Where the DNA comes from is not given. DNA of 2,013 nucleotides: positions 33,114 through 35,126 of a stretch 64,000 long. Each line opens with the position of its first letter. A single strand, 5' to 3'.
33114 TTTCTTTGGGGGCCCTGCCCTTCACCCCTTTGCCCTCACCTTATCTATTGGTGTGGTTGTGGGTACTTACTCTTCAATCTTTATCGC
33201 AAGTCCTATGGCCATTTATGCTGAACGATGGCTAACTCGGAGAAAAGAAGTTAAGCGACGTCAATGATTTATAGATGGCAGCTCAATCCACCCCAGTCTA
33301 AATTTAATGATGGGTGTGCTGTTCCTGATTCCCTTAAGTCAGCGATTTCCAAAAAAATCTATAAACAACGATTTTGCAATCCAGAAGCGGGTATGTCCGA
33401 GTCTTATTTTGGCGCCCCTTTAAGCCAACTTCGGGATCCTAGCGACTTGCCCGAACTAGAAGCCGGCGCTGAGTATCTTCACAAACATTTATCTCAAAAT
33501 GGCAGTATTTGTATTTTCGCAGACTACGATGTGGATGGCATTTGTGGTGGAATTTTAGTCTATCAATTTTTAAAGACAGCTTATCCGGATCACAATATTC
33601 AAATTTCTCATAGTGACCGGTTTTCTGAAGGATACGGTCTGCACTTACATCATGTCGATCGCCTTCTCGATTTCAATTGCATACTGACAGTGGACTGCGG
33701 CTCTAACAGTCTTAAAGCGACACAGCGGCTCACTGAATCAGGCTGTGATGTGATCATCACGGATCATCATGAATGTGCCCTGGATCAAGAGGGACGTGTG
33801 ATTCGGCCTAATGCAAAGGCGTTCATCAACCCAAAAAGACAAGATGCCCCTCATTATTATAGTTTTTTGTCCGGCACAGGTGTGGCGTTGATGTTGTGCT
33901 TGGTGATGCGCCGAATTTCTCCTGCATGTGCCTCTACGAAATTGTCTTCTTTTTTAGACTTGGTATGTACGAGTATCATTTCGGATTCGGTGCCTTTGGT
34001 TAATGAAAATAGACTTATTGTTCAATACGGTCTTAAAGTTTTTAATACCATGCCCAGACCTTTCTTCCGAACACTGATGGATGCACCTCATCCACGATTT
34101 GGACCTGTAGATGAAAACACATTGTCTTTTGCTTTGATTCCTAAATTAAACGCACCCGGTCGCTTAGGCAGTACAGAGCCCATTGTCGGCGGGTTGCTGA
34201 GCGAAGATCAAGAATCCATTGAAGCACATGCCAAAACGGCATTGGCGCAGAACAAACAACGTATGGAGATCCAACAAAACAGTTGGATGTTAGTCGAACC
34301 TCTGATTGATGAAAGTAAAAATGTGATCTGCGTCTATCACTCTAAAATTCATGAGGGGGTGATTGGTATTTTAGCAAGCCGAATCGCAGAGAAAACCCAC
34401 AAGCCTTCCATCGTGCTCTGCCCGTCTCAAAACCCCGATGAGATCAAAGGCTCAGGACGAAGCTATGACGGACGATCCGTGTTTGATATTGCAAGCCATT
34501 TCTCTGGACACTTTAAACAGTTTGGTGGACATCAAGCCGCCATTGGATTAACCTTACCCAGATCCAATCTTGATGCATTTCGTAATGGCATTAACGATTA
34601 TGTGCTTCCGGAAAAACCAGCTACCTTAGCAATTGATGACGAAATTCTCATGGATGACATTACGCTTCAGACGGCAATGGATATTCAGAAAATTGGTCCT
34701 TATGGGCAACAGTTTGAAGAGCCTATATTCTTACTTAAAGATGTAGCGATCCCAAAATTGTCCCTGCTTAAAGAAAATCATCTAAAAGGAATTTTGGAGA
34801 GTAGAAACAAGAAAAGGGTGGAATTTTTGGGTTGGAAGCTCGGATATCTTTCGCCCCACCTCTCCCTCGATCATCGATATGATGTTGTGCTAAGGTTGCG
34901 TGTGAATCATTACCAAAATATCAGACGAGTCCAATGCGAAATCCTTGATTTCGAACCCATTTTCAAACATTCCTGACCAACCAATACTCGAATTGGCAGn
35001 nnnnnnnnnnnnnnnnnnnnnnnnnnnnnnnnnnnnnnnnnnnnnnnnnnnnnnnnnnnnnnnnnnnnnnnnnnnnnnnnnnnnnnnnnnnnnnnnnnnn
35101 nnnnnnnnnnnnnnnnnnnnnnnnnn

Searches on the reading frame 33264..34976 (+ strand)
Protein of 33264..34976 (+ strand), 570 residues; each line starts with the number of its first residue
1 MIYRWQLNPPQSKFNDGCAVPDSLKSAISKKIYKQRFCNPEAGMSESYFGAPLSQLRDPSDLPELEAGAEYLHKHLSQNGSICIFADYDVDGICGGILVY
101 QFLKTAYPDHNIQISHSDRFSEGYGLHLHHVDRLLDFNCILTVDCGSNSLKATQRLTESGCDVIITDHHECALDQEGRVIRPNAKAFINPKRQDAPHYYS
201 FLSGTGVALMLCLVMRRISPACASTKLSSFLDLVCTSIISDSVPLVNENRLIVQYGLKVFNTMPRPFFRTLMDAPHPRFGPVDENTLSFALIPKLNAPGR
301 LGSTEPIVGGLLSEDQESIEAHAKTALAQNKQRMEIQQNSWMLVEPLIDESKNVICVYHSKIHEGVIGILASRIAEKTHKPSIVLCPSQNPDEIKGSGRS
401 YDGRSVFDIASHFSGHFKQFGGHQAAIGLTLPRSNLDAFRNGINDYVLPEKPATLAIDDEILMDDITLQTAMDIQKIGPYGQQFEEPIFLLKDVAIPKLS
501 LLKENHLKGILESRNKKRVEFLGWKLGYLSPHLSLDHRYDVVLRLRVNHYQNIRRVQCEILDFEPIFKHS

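Call 19: search_protein_families(library=pfam, proteins=[window:33264-34976:+], max_evalue=0.001)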
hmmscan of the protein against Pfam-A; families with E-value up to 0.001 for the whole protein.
window:33264-34976:+ (570 aa): 3 families
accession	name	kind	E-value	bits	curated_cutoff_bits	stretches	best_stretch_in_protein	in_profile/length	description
PF17768.7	RecJ_OB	-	2.7e-20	72.9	27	1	457-562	1-107/107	RecJ OB domain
PF01368.27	DHH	-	6.2e-17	62.5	28.1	1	82-236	2-123/125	DHH family, N-terminal domain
PF02272.25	DHHA1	-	6e-12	46.4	25.9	1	352-447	2-100/102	DHHA1 domain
